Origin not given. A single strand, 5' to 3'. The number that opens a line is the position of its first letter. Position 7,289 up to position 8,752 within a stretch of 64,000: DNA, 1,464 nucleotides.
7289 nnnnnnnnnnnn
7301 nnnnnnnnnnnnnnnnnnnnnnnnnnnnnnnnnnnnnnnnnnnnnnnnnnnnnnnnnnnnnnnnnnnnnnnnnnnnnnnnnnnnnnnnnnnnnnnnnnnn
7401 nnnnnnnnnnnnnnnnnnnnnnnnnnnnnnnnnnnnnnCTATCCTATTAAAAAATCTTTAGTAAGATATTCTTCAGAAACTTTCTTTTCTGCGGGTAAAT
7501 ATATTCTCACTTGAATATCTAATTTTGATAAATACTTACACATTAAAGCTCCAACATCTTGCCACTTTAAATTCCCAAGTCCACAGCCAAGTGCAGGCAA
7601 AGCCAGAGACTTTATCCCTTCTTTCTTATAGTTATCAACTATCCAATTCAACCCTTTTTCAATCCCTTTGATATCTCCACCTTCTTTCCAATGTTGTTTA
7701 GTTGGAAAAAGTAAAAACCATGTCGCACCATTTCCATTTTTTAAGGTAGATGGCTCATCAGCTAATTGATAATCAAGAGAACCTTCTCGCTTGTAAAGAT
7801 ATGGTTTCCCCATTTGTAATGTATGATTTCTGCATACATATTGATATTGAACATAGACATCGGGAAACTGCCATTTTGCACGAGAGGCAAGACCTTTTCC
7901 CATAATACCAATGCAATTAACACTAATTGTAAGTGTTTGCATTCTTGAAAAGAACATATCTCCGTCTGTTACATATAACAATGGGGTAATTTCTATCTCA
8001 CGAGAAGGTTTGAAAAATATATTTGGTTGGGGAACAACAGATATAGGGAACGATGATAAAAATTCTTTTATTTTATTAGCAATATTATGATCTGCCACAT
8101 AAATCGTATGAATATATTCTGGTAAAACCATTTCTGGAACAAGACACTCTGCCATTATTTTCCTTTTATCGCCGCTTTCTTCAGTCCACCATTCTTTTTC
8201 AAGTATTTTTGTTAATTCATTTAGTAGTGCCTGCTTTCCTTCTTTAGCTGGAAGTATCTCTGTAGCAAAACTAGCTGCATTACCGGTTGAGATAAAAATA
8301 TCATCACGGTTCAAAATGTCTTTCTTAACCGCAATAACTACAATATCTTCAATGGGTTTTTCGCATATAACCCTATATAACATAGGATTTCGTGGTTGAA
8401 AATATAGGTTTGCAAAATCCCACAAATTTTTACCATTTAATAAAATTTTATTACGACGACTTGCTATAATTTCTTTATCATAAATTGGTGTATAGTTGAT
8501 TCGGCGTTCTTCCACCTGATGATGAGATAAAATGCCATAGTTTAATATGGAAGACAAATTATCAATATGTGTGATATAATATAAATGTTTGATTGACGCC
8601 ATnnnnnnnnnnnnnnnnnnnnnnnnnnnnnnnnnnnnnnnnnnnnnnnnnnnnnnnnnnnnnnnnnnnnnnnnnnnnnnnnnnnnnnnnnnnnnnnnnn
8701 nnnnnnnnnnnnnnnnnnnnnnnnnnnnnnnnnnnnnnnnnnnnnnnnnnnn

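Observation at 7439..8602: Single polypeptide fusing a DarT-like (DUF4433) ADP-ribosyltransferase domain to a TARG1/DarG-like macrodomain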

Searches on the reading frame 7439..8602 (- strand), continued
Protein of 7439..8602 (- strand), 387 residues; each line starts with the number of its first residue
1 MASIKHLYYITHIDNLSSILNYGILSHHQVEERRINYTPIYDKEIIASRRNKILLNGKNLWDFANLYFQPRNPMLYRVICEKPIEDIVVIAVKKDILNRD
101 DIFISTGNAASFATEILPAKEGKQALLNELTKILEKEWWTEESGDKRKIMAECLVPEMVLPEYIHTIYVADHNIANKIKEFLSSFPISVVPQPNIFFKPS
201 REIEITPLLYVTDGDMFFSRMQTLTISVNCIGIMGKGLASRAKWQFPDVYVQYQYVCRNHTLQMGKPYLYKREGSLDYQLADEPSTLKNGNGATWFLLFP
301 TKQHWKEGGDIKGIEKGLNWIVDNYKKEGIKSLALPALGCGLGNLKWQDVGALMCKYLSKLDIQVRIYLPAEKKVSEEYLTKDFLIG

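Call 66: find_related_loci(query=A1, collection=viral_contigs, flank=5000)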
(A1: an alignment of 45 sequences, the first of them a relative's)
Query A1 (387 aa) in viral_contigs; peptide patterns used: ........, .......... (x = any residue, [..] = any of these).
154 stretches matched a pattern; 129 encode a relative of the query (tblastn E <= 1e-3); the best 80 are kept; 80 distinct loci.
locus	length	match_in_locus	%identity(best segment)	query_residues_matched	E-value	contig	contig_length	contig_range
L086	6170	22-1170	54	4-387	2e-144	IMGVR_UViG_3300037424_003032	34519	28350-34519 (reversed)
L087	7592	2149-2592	39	206-371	4e-34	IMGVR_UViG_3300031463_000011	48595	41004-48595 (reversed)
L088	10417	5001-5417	40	213-373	5e-28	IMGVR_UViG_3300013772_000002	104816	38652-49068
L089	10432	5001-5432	38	215-374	7e-28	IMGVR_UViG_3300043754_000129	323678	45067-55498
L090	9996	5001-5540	33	182-372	1e-26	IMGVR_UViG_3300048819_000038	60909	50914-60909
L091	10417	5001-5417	40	214-368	2e-26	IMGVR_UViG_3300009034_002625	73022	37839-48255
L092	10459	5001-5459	37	200-369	2e-26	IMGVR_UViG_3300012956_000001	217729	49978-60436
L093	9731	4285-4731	37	209-374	9e-26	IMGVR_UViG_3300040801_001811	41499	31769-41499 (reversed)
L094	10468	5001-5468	35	208-377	5e-26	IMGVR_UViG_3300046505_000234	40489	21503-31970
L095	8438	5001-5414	36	214-370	3e-25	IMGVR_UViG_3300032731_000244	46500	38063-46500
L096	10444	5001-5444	37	194-360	1e-26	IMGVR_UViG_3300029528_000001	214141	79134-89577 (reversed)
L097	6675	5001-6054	32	7-370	3e-25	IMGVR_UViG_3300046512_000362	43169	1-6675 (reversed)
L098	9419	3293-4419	36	7-370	9e-25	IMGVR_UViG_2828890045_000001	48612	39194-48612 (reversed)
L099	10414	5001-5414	37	212-368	5e-25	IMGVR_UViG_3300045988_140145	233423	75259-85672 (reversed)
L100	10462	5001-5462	33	200-369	1e-24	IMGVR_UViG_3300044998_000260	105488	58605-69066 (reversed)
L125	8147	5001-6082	32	10-371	1e-27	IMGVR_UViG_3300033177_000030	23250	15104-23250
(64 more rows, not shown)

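Call 67: search_dna_similar(query=window:7439-8602:-, collection=plasmids, mode=protein, max_rows=15)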
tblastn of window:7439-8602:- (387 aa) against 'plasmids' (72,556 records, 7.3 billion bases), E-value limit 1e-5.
Records with a match: 116; places in all: 117; records where one place covers at least 80% of the query: 29.
Best place of each record, by identity: <60% 116.
By first word of the organism name: Bacillus 34; Zymomonas 16; Rhizobium 7; Moraxella 6; Agrobacterium 5; Synechocystis 4; Cytobacillus 3; Sulfitobacter 3; Klebsiella 2; Streptomyces 2; and 30 more.
By predicted mobility (MOB-suite, as given by PLSDB): non-mobilizable 79; conjugative 20; mobilizable 17.
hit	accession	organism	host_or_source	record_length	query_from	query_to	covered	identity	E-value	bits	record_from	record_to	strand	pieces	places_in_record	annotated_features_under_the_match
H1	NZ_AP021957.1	Klebsiella quasipneumoniae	-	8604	4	381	94%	32.9%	4e-36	178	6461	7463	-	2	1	DUF4433 domain-containing protein | macro domain-containing protein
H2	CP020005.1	Bacillus thuringiensis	Bacillus thuringiensis subsp,whole ...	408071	1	371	93%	29.6%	1e-21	129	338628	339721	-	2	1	hypothetical protein | Appr-1-p processing protein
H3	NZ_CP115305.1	Bacillus cereus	microbe,Penaeus vannamei pond water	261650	1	371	93%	29.6%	2e-21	129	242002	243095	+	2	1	DUF4433 domain-containing protein | macro domain-containing protein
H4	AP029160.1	Pigmentibacter ruber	Homo sapiens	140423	5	375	96%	28.6%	2e-26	118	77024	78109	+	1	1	darT: toxin-antitoxin system toxin DarT | macro domain-containing protein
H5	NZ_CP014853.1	Bacillus thuringiensis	soil,soil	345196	1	371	93%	29.4%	1e-21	130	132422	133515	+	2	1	DUF4433 domain-containing protein | macro domain-containing protein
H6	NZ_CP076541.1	Bacillus thuringiensis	-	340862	1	371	93%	29.4%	1e-21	130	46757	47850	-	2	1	DUF4433 domain-containing protein | macro domain-containing protein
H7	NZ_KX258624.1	Bacillus thuringiensis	-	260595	1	371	91%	29.9%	4e-23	135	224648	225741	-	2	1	DUF4433 domain-containing protein | macro domain-containing protein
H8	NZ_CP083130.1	Bacillus thuringiensis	whole organism,Biopesticide Novodor 3FC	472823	1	371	91%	29.3%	2e-21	128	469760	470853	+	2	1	DUF4433 domain-containing protein | macro domain-containing protein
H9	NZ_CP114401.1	Bacillus thuringiensis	liquid culture,Bacillus thuringiensis ...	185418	1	371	91%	29.3%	3e-21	128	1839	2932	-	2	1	DUF4433 domain-containing protein | macro domain-containing protein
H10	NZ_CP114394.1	Bacillus thuringiensis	liquid culture,Bacillus thuringiensis ...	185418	1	371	91%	29.3%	3e-21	128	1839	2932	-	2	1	DUF4433 domain-containing protein | macro domain-containing protein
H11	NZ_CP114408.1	Bacillus thuringiensis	liquid culture,Bacillus thuringiensis ...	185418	1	371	91%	29.3%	3e-21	128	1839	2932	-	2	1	DUF4433 domain-containing protein | macro domain-containing protein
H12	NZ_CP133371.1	Bacillus thuringiensis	Tenebrio molitor,liquid culture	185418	1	371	91%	29.3%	3e-21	128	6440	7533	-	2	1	DUF4433 domain-containing protein | macro domain-containing protein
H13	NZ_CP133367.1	Bacillus thuringiensis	Tenebrio molitor,liquid culture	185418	1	371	91%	29.3%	3e-21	128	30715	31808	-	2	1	DUF4433 domain-containing protein | macro domain-containing protein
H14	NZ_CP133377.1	Bacillus thuringiensis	Tenebrio molitor,liquid culture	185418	1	371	91%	29.3%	3e-21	128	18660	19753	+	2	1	DUF4433 domain-containing protein | macro domain-containing protein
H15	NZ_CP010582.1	Bacillus thuringiensis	whole organism,soil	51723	1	371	91%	29.3%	3e-21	128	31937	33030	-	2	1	DUF4433 domain-containing protein | macro domain-containing protein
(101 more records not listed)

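Call 68: search_protein_representatives(protein=window:7439-8602:-)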
Query: 387 residues. Proteins with E-value up to 0.001 (for the whole library): 7581; up to 1e-10: 3475; up to 1e-30: 112. The best 150 are listed.
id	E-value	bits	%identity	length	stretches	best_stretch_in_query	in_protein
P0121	1.1e-134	465.8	54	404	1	3-386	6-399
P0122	3.0e-124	431.5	52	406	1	4-387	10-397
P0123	7.7e-116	403.8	55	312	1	74-386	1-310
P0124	1.1e-114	400.0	51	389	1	5-387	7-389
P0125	1.3e-111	389.9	50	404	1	3-387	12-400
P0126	4.5e-109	381.5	51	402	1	4-386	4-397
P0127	1.3e-104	366.9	47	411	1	6-378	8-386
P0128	1.8e-102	359.7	47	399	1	4-386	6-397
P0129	4.4e-101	355.2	47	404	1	4-386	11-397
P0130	1.2e-95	337.3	48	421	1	4-377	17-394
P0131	3.6e-95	335.7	53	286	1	3-280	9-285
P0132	2.2e-93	329.8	44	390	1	4-377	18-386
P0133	4.2e-92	325.6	43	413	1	7-386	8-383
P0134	1.0e-91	324.4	46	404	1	5-377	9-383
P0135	1.2e-91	324.2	45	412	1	3-387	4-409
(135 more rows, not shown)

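Call 78: get_annotated_region(hit=H3, flank=2000)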
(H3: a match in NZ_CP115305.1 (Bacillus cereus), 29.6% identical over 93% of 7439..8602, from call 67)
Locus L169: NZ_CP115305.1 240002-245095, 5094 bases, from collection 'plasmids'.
description: Bacillus cereus strain BC-01 plasmid pB, complete sequence
organism: Bacillus cereus (NCBI taxid 1396)
taxonomy: Bacteria; Bacillota; Bacilli; Bacillales; Bacillaceae; Bacillus; Bacillus cereus
host: -; source: microbe,Penaeus vannamei pond water; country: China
typing (MOB-suite, as given by PLSDB): non-mobilizable; replicon rep_cluster_125; mating-pair formation MPF_T
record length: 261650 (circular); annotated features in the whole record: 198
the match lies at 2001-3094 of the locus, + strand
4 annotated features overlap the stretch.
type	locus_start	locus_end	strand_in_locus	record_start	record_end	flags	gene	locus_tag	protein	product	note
CDS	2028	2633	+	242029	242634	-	-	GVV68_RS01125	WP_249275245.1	DUF4433 domain-containing protein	-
CDS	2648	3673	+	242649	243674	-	-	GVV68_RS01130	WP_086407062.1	macro domain-containing protein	-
CDS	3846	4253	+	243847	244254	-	tnpA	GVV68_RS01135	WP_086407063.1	IS200/IS605 family transposase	-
CDS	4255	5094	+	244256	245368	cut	-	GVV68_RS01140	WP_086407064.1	RNA-guided endonuclease TnpB family protein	-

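Call 79: get_annotated_region(hit=H1, flank=2000)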
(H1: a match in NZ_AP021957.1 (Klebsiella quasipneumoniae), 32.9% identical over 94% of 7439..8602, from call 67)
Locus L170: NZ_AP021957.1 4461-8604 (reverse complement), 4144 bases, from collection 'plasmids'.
description: Klebsiella quasipneumoniae strain WP3-W18-CRE-02 plasmid pWP3-W18-CRE-02_7, complete sequence
organism: Klebsiella quasipneumoniae (NCBI taxid 1463165)
taxonomy: Bacteria; Pseudomonadota; Gammaproteobacteria; Enterobacterales; Enterobacteriaceae; Klebsiella; Klebsiella quasipneumoniae
host: -; source: -; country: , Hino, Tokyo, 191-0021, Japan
typing (MOB-suite, as given by PLSDB): non-mobilizable; replicon ColRNAI_rep_cluster_1987
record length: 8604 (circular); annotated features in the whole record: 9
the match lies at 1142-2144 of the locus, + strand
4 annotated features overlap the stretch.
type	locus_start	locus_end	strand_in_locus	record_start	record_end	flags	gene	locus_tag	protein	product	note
CDS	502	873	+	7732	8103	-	-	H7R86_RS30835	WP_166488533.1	hypothetical protein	-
CDS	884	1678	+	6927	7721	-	-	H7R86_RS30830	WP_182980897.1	DUF4433 domain-containing protein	-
CDS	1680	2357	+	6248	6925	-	-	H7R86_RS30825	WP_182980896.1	macro domain-containing protein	-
CDS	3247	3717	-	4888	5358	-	-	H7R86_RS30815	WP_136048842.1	hypothetical protein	-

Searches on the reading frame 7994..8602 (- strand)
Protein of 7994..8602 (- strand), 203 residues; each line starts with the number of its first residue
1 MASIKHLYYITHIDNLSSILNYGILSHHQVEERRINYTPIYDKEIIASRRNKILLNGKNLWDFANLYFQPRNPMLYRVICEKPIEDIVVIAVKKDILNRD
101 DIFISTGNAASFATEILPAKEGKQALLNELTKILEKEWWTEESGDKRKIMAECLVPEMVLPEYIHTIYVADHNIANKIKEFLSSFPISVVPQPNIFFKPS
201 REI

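Call 71: search_solved_structures(query=window:7994-8602:-, max_evalue=10, show_alignments=5)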
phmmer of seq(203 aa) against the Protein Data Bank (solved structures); distinct sequences matched with E-value up to 10: 3.
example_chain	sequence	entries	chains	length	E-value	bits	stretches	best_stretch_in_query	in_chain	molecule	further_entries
7omu_AAA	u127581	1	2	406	2.3e-60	207.2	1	4-203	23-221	Macro domain-containing protein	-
7omv_AAA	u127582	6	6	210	1.5e-07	34.8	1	7-79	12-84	DarT domain-containing protein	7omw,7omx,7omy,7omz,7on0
8baq_A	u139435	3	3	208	3e-05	27.3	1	3-175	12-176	DarT ssDNA thymidine ADP-ribosyltransferase family protein | E. coli C7 DarT1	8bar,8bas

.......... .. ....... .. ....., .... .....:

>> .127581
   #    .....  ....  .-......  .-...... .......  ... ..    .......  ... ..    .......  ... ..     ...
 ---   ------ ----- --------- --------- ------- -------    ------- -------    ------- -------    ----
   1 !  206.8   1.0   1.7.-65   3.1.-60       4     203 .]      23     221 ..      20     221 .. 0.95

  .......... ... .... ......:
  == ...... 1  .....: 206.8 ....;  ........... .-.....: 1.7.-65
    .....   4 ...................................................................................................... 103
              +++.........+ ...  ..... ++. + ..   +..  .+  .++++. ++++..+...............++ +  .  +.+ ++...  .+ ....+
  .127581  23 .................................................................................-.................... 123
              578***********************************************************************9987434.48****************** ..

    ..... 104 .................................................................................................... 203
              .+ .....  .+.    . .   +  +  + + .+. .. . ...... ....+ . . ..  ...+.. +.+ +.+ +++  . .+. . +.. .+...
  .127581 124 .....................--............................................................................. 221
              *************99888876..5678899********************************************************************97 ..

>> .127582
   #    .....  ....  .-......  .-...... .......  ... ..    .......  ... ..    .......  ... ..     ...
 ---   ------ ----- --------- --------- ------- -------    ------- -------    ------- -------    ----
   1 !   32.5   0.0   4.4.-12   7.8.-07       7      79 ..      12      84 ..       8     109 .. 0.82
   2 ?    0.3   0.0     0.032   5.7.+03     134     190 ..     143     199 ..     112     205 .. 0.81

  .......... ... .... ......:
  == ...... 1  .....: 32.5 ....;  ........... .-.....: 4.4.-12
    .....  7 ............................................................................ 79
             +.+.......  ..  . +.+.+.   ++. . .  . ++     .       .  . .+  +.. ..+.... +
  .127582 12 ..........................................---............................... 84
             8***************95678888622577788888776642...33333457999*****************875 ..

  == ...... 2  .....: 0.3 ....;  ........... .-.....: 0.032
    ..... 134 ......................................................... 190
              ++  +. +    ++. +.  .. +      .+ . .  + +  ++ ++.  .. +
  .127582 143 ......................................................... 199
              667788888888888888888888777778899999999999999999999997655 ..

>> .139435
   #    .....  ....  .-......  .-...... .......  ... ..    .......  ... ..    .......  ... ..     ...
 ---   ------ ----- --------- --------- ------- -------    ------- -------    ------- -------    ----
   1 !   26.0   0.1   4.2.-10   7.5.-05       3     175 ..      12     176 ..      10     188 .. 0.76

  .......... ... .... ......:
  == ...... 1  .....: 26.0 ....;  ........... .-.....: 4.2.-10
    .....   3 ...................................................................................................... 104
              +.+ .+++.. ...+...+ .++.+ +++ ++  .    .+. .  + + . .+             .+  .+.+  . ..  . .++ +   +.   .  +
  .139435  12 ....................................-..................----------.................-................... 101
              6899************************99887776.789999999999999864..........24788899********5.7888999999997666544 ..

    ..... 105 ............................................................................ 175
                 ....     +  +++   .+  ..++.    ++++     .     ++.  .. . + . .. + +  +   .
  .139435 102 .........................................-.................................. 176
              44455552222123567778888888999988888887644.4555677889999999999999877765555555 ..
